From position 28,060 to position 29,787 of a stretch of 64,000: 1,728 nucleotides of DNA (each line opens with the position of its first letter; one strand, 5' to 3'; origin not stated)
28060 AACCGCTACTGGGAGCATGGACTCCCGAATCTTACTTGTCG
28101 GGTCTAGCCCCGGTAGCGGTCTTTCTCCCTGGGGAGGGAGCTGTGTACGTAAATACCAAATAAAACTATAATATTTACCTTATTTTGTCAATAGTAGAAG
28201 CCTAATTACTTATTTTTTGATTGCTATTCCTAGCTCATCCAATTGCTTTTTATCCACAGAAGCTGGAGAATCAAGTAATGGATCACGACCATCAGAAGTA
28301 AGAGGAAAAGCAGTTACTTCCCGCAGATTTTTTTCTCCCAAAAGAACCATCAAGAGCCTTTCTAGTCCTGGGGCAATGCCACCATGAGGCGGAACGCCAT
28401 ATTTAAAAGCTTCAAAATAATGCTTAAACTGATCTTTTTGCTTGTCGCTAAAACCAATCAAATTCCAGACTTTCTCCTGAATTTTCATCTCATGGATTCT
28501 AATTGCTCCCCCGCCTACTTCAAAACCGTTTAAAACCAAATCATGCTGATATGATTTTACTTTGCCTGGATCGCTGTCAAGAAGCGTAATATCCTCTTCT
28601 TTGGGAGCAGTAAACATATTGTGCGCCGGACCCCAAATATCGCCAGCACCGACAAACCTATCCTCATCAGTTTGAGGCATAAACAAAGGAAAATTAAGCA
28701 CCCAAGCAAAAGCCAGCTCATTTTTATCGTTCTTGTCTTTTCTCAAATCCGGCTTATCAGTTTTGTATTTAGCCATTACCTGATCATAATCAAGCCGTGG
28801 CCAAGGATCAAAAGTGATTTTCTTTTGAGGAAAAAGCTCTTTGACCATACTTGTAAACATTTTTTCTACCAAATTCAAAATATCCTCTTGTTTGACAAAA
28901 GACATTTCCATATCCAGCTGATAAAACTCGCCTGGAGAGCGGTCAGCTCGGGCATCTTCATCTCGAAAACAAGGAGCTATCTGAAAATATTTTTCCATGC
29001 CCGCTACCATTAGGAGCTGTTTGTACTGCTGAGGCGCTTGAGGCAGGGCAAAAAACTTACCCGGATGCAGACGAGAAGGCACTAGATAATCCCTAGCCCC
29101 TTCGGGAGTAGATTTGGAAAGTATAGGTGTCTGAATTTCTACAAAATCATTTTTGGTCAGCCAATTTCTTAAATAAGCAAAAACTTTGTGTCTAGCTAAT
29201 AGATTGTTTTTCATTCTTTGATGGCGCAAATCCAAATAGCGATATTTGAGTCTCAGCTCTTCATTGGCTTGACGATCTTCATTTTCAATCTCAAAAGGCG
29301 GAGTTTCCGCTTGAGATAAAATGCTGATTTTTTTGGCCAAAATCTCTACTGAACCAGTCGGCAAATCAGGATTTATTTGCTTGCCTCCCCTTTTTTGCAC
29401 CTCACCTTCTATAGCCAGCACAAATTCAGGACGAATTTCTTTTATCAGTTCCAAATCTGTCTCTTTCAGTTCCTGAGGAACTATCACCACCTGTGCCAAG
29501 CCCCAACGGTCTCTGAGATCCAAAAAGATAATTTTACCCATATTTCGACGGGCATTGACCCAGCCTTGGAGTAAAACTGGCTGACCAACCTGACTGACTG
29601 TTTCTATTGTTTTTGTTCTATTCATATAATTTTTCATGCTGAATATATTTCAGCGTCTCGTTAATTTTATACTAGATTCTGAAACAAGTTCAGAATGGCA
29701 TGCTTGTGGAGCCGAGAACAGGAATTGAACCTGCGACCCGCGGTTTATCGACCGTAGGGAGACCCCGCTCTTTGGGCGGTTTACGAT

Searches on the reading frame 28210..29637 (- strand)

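Call 10: search_protein_families(library=pfam, proteins=[window:28210-29637:-], max_evalue=0.00001)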
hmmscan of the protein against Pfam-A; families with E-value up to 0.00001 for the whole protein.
window:28210-29637:- (475 aa): 2 families
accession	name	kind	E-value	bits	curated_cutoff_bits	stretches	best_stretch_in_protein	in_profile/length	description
PF00152.25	tRNA-synt_2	-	1.3e-112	376.3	25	1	125-447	1-307/308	tRNA synthetases class II (D, K and N)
PF01336.31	tRNA_anti-codon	-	9.8e-15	54.7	27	1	21-107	1-75/75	OB-fold nucleic acid binding domain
